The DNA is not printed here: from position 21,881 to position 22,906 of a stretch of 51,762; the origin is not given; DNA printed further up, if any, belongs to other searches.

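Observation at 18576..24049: Six extra genes attached to the nos operon: candidate naphthoquinone-salvage / menaquinone-finishing module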

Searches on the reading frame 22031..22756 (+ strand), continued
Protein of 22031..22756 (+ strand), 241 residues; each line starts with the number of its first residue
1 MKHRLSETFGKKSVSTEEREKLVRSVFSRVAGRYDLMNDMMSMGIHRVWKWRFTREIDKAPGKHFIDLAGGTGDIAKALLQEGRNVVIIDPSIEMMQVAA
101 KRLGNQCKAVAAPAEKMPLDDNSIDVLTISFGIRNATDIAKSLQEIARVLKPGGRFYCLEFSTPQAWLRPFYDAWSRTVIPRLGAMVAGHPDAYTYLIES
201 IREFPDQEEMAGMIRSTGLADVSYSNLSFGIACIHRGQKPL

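Call 35: search_protein_families(library=ncbifam, proteins=[L086:8491-9054:+, L086:9207-10004:+, L086:10905-11801:+, L088:9013-9990:+, L088:10741-11631:+, L086:12517-12942:+, L086:11838-12500:+, L086:3187-4389:-], max_evalue=0.001)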
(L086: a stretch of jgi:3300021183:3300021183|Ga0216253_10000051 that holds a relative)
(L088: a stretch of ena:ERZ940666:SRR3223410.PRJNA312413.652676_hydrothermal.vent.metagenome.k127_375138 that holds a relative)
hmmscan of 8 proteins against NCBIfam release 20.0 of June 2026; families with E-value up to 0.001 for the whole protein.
L086:8491-9054:+ (187 aa): 3 families
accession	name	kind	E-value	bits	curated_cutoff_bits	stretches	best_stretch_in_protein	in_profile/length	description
NF045767.1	RuberyRbr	equivalog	1.3e-15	57.9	200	2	26-84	88-146/194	rubrerythrin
NF045783.1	Nigrythrn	equivalog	1.8e-08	34.7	340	1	42-179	46-165/202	nigerythrin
NF045676.1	FeExpMbfA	equivalog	0.00019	20.9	450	0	38-82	22-65/318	iron exporter MbfA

L086:9207-10004:+ (265 aa): 11 families
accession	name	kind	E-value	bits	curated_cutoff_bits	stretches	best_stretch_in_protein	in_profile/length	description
TIGR02235.1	menA_cyano-plnt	equivalog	7.5e-22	77.9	225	1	14-228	37-247/285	2-carboxy-1,4-naphthoquinone phytyltransferase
NF004751.0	PRK06080.1-3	equivalog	9e-21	74.7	264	1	16-224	49-258/296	1,4-dihydroxy-2-naphthoate polyprenyltransferase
NF004749.0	PRK06080.1-1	equivalog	1e-18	67.6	277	1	18-218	60-262/311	1,4-dihydroxy-2-naphthoate polyprenyltransferase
NF009926.0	PRK13387.1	equivalog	5.4e-14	52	316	1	18-143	45-172/317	1,4-dihydroxy-2-naphthoate polyprenyltransferase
TIGR00751.1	menA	equivalog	3.6e-12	46.3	102.15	1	15-209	31-232/284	1,4-dihydroxy-2-naphthoate octaprenyltransferase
NF004753.0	PRK06080.1-5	equivalog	1.1e-11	44.5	555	1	14-221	53-261/312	1,4-dihydroxy-2-naphthoate polyprenyltransferase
NF004750.0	PRK06080.1-2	equivalog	1.3e-08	34.5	346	1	14-222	43-257/301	1,4-dihydroxy-2-naphthoate polyprenyltransferase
NF009523.0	PRK12884.1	equivalog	2.7e-06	26.8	269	1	11-222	36-238/279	prenyltransferase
NF004617.0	PRK05951.1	equivalog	9e-06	25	239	1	17-200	55-241/306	prenyltransferase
TIGR01475.1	ubiA_other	subfamily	8.2e-05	22.2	180.8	1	109-230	126-250/282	UbiA-like polyprenyltransferase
TIGR01476.1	chlor_syn_BchG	subfamily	0.0007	19.1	212.3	1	73-246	94-269/283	(bacterio)chlorophyll synthase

L086:10905-11801:+ (298 aa): 12 families
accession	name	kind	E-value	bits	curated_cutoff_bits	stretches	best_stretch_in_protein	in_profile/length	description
NF004749.0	PRK06080.1-1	equivalog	4e-21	75.4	277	1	5-269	20-281/311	1,4-dihydroxy-2-naphthoate polyprenyltransferase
NF004751.0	PRK06080.1-3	equivalog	2.6e-18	66.6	264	1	11-291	17-290/296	1,4-dihydroxy-2-naphthoate polyprenyltransferase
NF004617.0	PRK05951.1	equivalog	1.4e-15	57.2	239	1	17-256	27-264/306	prenyltransferase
NF004750.0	PRK06080.1-2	equivalog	3.3e-13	49.7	346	1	3-295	5-299/301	1,4-dihydroxy-2-naphthoate polyprenyltransferase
NF004753.0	PRK06080.1-5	equivalog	1.1e-12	47.8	555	1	10-260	25-270/312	1,4-dihydroxy-2-naphthoate polyprenyltransferase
NF009926.0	PRK13387.1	equivalog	1.5e-09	37.4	316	1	17-294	16-311/317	1,4-dihydroxy-2-naphthoate polyprenyltransferase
TIGR00751.1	menA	equivalog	2.4e-09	37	102.15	1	28-256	17-248/284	1,4-dihydroxy-2-naphthoate octaprenyltransferase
NF004752.0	PRK06080.1-4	subfamily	2.4e-08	34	289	1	22-294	21-298/300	1,4-dihydroxy-2-naphthoate polyprenyltransferase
TIGR02235.1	menA_cyano-plnt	equivalog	1.6e-07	30.9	225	1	9-256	4-245/285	2-carboxy-1,4-naphthoquinone phytyltransferase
NF004754.0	PRK06080.1-6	equivalog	3.3e-05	23.4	522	1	3-295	8-302/308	1,4-dihydroxy-2-naphthoate polyprenyltransferase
NF009522.0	PRK12883.1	equivalog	4.6e-05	23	353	1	17-247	16-233/279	geranylgeranylglycerol-phosphate geranylgeranyltransferase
TIGR01475.1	ubiA_other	subfamily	0.00066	19.2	180.8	1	101-295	86-281/282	UbiA-like polyprenyltransferase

L088:9013-9990:+ (325 aa): 11 families
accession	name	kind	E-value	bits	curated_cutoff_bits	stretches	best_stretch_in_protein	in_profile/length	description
TIGR02235.1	menA_cyano-plnt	equivalog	4.1e-25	88.7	225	1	41-287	2-246/285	2-carboxy-1,4-naphthoquinone phytyltransferase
NF004751.0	PRK06080.1-3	equivalog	3.3e-21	76.1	264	1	67-262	41-236/296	1,4-dihydroxy-2-naphthoate polyprenyltransferase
NF004749.0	PRK06080.1-1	equivalog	5e-20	71.8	277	1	35-260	16-244/311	1,4-dihydroxy-2-naphthoate polyprenyltransferase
NF009926.0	PRK13387.1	equivalog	1.6e-14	53.7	316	1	42-204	7-173/317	1,4-dihydroxy-2-naphthoate polyprenyltransferase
TIGR00751.1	menA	equivalog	1e-11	44.8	102.15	1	75-260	31-224/284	1,4-dihydroxy-2-naphthoate octaprenyltransferase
NF004753.0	PRK06080.1-5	equivalog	1.1e-11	44.5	555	1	40-258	13-239/312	1,4-dihydroxy-2-naphthoate polyprenyltransferase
NF004750.0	PRK06080.1-2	equivalog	7.8e-10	38.6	346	1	51-283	22-258/301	1,4-dihydroxy-2-naphthoate polyprenyltransferase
NF009523.0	PRK12884.1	equivalog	1.7e-08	34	269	1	46-287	12-241/279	prenyltransferase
NF004752.0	PRK06080.1-4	subfamily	7.2e-05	22.6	289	1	78-268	45-244/300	1,4-dihydroxy-2-naphthoate polyprenyltransferase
NF004617.0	PRK05951.1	equivalog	0.00017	20.8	239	1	77-259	55-240/306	prenyltransferase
TIGR01475.1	ubiA_other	subfamily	0.00039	20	180.8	1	61-286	26-246/282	UbiA-like polyprenyltransferase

L088:10741-11631:+ (296 aa): 12 families
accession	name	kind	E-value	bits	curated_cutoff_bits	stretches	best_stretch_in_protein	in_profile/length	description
NF004749.0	PRK06080.1-1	equivalog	6.6e-20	71.5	277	1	13-263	29-276/311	1,4-dihydroxy-2-naphthoate polyprenyltransferase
NF004751.0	PRK06080.1-3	equivalog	7.1e-17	61.9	264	1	20-259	27-260/296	1,4-dihydroxy-2-naphthoate polyprenyltransferase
NF004617.0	PRK05951.1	equivalog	3.5e-14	52.6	239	1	16-255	27-264/306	prenyltransferase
NF004753.0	PRK06080.1-5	equivalog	8.4e-11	41.6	555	1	11-257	19-268/312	1,4-dihydroxy-2-naphthoate polyprenyltransferase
NF004750.0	PRK06080.1-2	equivalog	9.2e-10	38.3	346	1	3-294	6-299/301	1,4-dihydroxy-2-naphthoate polyprenyltransferase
NF009926.0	PRK13387.1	equivalog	6.5e-09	35.3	316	1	15-255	15-273/317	1,4-dihydroxy-2-naphthoate polyprenyltransferase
NF004752.0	PRK06080.1-4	subfamily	6e-08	32.7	289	1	22-253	22-258/300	1,4-dihydroxy-2-naphthoate polyprenyltransferase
TIGR00751.1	menA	equivalog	2.7e-06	27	102.15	1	35-255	24-248/284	1,4-dihydroxy-2-naphthoate octaprenyltransferase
TIGR02235.1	menA_cyano-plnt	equivalog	3.1e-06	26.7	225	1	9-255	5-245/285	2-carboxy-1,4-naphthoquinone phytyltransferase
TIGR01476.1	chlor_syn_BchG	subfamily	7.7e-06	25.5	212.3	1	16-293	16-282/283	(bacterio)chlorophyll synthase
NF009522.0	PRK12883.1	equivalog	0.00011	21.8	353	1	1-244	1-231/279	geranylgeranylglycerol-phosphate geranylgeranyltransferase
NF009523.0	PRK12884.1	equivalog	0.00037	19.8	269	1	11-251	12-235/279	prenyltransferase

L086:12517-12942:+ (141 aa): 0 families

L086:11838-12500:+ (220 aa): 13 families
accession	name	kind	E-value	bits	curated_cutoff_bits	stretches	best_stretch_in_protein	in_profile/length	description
TIGR00782.1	ccoP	equivalog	3.1e-20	72.7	179.95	2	89-219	159-282/285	cytochrome-c oxidase, cbb3-type subunit III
NF050122.1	bc1_QcrC_actin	exception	8.1e-11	41.7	200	1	135-165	42-72/253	cytochrome bc1 complex diheme cytochrome c subunit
NF045930.1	Cytc6PetJCyano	equivalog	1.4e-10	41.1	135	1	128-215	22-102/110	cytochrome c6 PetJ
NF011054.0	PRK14486.1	equivalog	4.1e-10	39.6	447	2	24-121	211-288/294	putative bifunctional cbb3-type cytochrome c oxidase subunit II/cytochrome c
TIGR04494.1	c550_PedF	equivalog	1.4e-08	34.7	122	1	135-215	52-127/133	cytochrome c-550 PedF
TIGR03874.1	4cys_cytochr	equivalog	8.8e-08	32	161.75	0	28-64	33-68/143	c-type cytochrome, methanol metabolism-related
NF033864.1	cytochrome579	equivalog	2.3e-07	30.8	280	0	144-174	61-91/179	cytochrome 579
NF045774.1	cytochro_C551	exception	4.6e-07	29.8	118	0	135-214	40-105/110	cytochrome c551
TIGR02603.1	CxxCH_TIGR02603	domain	4.8e-07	29.8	68.15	0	132-157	1-26/134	putative heme-binding domain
NF045773.1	cytochro_C550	exception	1.4e-06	28.2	125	0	137-215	52-116/118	cytochrome c550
TIGR04485.1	thiosulf_SoxX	equivalog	5.6e-06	27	61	0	145-215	5-75/78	sulfur oxidation c-type cytochrome SoxX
NF052248.1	SorU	equivalog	6.9e-06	26.2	100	0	144-215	12-72/72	SorU family sulfite dehydrogenase c-type cytochrome subunit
NF040606.1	CytoC_perox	subfamily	3.1e-05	23.4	150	0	25-79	295-350/524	di-heme-cytochrome C peroxidase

L086:3187-4389:- (400 aa): 0 families

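Call 38: find_related_loci(query=window:22031-22756:+, collection=metagenome_contigs, flank=10000)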
Query window:22031-22756:+ (241 aa) in metagenome_contigs; peptide patterns used: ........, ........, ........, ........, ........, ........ (x = any residue, [..] = any of these).
600 stretches matched a pattern (row limit reached: there are more); 477 encode a relative of the query (tblastn E <= 1e-3); the best 80 are kept; 80 distinct loci.
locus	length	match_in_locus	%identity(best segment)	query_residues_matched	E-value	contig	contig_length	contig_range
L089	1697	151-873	100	1-241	4e-179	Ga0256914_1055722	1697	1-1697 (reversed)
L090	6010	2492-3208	79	1-239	8e-131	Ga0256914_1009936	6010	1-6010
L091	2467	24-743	77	1-240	2e-137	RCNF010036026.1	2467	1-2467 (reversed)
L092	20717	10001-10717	77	1-239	6e-129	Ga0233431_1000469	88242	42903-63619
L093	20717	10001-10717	77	1-239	6e-129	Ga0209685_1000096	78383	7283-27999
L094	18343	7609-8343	73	1-240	4e-126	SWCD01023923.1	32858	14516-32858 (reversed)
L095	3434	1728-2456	75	1-239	3e-129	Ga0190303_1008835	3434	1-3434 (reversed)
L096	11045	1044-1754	58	5-240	3e-90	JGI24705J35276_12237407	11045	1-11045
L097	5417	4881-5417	73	1-179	8e-90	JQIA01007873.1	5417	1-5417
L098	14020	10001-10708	57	4-239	4e-89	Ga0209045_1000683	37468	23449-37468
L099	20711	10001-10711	55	3-239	6e-84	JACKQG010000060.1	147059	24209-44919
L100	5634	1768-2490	53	1-241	1e-82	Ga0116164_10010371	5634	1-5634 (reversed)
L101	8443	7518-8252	53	1-239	3e-80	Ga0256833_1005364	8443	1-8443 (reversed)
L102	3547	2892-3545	60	3-219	1e-80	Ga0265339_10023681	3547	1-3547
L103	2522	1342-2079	54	1-239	4e-79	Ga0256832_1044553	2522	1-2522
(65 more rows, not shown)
